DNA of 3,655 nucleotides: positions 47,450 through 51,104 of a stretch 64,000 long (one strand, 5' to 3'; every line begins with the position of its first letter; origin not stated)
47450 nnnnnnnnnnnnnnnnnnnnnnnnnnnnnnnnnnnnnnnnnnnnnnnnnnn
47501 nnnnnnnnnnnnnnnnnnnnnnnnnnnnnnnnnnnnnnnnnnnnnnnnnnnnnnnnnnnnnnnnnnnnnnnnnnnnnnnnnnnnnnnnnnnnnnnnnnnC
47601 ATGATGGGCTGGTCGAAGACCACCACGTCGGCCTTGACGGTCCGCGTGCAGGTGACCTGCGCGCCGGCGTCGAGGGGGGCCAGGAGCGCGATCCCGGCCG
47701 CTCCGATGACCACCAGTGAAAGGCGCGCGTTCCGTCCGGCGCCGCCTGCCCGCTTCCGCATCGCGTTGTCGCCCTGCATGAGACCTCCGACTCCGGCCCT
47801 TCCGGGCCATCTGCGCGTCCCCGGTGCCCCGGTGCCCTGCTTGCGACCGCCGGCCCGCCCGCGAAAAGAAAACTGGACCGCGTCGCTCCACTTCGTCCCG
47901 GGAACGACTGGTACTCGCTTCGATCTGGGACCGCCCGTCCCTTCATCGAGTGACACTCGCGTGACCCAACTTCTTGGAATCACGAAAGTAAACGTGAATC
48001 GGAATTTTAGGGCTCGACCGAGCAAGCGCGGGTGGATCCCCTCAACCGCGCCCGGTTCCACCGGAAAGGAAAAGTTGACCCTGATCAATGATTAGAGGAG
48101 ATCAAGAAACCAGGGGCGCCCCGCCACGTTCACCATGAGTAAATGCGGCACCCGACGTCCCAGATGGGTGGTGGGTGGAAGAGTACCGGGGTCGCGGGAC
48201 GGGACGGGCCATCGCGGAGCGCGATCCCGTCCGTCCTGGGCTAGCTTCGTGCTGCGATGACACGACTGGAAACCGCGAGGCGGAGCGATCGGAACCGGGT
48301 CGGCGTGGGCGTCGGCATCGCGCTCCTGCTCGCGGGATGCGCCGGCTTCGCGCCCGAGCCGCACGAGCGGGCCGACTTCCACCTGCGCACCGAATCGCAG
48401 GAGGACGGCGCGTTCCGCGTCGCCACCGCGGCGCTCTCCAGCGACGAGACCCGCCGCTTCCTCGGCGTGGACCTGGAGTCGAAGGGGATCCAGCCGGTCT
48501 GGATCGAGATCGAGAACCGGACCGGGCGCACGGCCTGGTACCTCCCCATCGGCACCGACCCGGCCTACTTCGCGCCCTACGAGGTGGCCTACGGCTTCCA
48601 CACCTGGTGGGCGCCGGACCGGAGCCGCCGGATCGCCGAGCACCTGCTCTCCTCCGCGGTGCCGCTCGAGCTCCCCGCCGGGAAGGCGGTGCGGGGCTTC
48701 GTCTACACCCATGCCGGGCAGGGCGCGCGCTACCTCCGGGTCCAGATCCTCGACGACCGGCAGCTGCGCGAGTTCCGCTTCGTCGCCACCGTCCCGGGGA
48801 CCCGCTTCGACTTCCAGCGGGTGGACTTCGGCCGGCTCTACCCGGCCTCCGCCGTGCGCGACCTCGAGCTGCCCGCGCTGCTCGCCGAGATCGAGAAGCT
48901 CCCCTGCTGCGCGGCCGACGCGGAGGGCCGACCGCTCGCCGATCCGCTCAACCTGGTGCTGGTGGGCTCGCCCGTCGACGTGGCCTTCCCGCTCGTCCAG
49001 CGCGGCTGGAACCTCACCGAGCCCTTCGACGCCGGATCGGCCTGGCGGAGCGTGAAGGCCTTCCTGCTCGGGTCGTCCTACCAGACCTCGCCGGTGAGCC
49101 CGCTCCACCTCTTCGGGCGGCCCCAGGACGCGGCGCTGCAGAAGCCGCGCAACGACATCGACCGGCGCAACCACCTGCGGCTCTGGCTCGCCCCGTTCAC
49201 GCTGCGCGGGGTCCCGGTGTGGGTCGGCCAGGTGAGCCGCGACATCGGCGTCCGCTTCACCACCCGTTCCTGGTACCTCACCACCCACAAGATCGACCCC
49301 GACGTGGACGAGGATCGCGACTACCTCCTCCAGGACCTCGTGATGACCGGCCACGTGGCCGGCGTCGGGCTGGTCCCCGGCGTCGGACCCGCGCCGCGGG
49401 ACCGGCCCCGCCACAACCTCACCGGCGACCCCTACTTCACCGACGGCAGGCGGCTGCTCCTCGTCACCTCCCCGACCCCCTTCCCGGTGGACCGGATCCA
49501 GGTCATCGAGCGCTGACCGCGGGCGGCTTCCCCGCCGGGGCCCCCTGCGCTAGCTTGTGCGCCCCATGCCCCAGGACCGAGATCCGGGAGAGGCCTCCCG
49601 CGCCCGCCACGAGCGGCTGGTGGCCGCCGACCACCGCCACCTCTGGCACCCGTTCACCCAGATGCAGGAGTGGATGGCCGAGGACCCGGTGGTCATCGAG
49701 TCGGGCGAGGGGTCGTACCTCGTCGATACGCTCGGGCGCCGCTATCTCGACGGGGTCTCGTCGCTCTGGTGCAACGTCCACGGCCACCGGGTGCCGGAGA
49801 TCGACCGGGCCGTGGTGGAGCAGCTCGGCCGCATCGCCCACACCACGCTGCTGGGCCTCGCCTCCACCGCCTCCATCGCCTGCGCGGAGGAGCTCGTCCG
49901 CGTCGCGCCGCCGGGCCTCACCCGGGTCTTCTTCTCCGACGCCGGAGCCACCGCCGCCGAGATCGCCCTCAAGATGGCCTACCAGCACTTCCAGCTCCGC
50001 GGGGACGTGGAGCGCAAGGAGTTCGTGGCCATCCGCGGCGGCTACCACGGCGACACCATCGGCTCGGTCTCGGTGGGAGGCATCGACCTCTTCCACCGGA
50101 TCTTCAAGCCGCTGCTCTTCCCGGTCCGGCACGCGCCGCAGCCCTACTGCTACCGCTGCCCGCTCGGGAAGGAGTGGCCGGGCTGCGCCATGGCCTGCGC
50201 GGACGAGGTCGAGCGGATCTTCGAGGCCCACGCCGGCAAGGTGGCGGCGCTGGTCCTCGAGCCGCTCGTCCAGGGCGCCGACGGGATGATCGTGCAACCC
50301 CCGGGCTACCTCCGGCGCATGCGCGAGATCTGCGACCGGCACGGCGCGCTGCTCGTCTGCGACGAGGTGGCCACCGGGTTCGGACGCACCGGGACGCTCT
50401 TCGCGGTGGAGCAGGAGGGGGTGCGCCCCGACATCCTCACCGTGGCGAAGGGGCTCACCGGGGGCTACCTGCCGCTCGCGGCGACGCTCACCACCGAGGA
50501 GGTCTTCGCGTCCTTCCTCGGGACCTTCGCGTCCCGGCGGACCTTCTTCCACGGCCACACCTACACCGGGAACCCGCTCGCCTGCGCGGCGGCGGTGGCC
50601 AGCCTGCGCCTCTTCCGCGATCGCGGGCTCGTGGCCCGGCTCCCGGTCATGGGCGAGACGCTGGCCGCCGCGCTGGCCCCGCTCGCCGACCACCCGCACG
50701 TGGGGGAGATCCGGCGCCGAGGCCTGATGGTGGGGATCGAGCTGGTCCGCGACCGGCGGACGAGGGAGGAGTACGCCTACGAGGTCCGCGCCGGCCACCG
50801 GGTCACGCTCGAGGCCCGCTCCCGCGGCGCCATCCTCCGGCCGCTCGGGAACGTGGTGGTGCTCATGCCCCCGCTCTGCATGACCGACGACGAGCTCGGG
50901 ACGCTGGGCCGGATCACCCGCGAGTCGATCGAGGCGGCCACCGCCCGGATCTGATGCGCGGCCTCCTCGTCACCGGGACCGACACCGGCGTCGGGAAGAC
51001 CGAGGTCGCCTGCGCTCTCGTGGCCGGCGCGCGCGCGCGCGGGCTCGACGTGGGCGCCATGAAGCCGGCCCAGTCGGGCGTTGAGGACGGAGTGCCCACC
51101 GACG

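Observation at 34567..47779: Seven-gene, fully exported, translationally coupled operon built around a 2,199-aa multicopper-oxidase-like protein: candidate undescribed periplasmic metal/electron-oxidising system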

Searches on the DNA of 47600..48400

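Call 66: search_rna_families(source=window, start=47600, end=48400, threshold=evalue, max_evalue=1)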
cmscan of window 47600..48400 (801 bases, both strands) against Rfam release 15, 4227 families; matches with E-value up to 1: 1.
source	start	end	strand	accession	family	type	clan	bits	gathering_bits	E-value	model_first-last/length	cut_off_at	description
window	47951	48092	+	RF02257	adapt33_3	Gene; lncRNA;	-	16.1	70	0.66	1-140/140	no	Adaptive response 33 conserved region 3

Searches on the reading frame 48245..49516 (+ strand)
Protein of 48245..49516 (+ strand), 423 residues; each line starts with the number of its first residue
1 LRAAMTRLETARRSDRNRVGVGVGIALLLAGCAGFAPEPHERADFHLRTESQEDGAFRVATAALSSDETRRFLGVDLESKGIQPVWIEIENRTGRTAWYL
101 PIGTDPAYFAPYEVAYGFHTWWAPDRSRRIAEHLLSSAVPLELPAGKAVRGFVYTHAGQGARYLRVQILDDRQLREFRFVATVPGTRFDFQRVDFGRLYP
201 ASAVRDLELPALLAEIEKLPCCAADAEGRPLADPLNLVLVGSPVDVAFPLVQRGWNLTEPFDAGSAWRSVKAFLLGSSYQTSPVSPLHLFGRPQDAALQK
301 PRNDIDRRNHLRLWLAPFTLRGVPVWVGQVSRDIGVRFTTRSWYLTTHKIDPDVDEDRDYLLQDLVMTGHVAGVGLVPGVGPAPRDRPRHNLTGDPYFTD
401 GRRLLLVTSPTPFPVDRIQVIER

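Call 13: search_protein_families(library=pfam, proteins=[window:48245-49516:+], max_evalue=0.001)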
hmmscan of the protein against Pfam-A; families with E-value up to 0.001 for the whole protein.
window:48245-49516:+ (423 aa): 1 family
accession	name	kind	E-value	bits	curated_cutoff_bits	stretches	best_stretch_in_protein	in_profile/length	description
PF14067.11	LssY_C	-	2.7e-47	161.3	25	1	230-402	14-187/188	LssY C-terminus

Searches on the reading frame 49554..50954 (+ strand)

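Call 13: search_protein_families(library=pfam, proteins=[window:49554-50954:+], max_evalue=0.001)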
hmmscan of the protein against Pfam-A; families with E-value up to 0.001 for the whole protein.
window:49554-50954:+ (466 aa): 1 family
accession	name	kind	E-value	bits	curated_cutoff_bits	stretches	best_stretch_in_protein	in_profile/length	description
PF00202.27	Aminotran_3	-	1.2e-101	340.8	30.5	1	45-449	10-393/403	Aminotransferase class-III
